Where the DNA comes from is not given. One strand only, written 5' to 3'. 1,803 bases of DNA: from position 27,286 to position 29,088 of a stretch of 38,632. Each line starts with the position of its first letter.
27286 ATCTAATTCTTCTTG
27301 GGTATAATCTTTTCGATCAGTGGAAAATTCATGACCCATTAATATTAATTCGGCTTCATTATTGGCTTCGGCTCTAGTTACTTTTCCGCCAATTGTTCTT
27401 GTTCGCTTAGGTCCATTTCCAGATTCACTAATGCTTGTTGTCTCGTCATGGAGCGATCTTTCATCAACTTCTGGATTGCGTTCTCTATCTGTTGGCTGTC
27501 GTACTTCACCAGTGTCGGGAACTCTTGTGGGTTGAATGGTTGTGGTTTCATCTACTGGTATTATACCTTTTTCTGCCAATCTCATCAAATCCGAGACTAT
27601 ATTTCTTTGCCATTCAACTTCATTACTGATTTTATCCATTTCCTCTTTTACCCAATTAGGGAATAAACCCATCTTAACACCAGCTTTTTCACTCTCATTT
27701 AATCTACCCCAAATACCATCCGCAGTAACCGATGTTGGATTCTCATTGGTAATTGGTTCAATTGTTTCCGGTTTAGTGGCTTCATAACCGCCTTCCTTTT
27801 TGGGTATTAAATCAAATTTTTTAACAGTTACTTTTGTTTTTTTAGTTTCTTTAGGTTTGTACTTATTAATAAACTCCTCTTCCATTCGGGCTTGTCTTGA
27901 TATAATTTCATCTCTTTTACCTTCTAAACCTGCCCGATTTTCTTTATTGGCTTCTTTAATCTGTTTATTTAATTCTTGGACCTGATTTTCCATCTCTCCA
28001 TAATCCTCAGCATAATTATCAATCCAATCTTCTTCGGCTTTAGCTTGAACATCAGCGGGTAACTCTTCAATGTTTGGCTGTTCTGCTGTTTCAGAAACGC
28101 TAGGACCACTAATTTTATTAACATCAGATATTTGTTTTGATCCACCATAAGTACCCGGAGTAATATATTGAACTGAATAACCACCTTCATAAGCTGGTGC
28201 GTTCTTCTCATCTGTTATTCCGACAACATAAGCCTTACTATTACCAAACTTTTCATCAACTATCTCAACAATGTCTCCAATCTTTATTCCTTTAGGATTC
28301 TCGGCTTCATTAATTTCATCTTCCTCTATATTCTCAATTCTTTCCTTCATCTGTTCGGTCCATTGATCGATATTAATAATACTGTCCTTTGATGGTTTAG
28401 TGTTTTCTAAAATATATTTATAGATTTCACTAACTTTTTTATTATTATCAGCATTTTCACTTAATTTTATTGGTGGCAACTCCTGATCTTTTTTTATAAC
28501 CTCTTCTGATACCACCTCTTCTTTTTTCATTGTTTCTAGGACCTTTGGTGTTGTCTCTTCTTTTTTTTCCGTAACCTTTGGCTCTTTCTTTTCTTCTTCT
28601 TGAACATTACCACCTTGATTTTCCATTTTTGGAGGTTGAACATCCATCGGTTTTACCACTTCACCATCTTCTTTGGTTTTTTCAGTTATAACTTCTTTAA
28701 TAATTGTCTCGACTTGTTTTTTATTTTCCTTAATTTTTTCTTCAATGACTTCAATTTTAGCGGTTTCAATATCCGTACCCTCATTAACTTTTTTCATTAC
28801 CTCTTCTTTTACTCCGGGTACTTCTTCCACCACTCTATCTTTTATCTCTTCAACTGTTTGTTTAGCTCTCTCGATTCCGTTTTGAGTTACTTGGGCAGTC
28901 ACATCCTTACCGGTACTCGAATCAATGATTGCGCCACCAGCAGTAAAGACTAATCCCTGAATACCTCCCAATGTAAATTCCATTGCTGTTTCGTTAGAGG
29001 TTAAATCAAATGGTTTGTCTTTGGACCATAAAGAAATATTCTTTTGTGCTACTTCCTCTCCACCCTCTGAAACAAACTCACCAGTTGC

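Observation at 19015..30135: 3,706-aa giant ORF fusing ejection-protein hallmarks with a DarB-like methyltransferase-helicase, a zincin and a lysozyme-like domain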

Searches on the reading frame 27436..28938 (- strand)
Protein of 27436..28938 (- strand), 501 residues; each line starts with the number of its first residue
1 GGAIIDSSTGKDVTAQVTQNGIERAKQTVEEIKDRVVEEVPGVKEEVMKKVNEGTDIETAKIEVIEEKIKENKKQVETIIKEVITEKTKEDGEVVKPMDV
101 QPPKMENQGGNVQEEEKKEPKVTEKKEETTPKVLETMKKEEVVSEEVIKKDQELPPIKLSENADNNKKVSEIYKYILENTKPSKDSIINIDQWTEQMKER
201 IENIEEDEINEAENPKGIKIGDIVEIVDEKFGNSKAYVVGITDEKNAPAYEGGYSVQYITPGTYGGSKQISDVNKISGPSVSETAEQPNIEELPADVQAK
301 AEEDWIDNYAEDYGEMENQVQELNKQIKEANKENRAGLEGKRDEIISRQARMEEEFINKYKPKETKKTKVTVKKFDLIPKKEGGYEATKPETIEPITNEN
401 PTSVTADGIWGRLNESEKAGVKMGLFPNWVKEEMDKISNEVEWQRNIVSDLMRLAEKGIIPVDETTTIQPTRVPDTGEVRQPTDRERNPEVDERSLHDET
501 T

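Call 10: search_protein_families(library=pfam, proteins=[window:27436-28938:-], max_evalue=10)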
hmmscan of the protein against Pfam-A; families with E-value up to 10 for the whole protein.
window:27436-28938:- (501 aa): 1 family
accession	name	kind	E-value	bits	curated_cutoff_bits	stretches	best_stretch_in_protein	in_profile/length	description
PF18977.5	DUF5713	-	9.6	7.1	27.3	1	22-88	22-84/107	Family of unknown function (DUF5713)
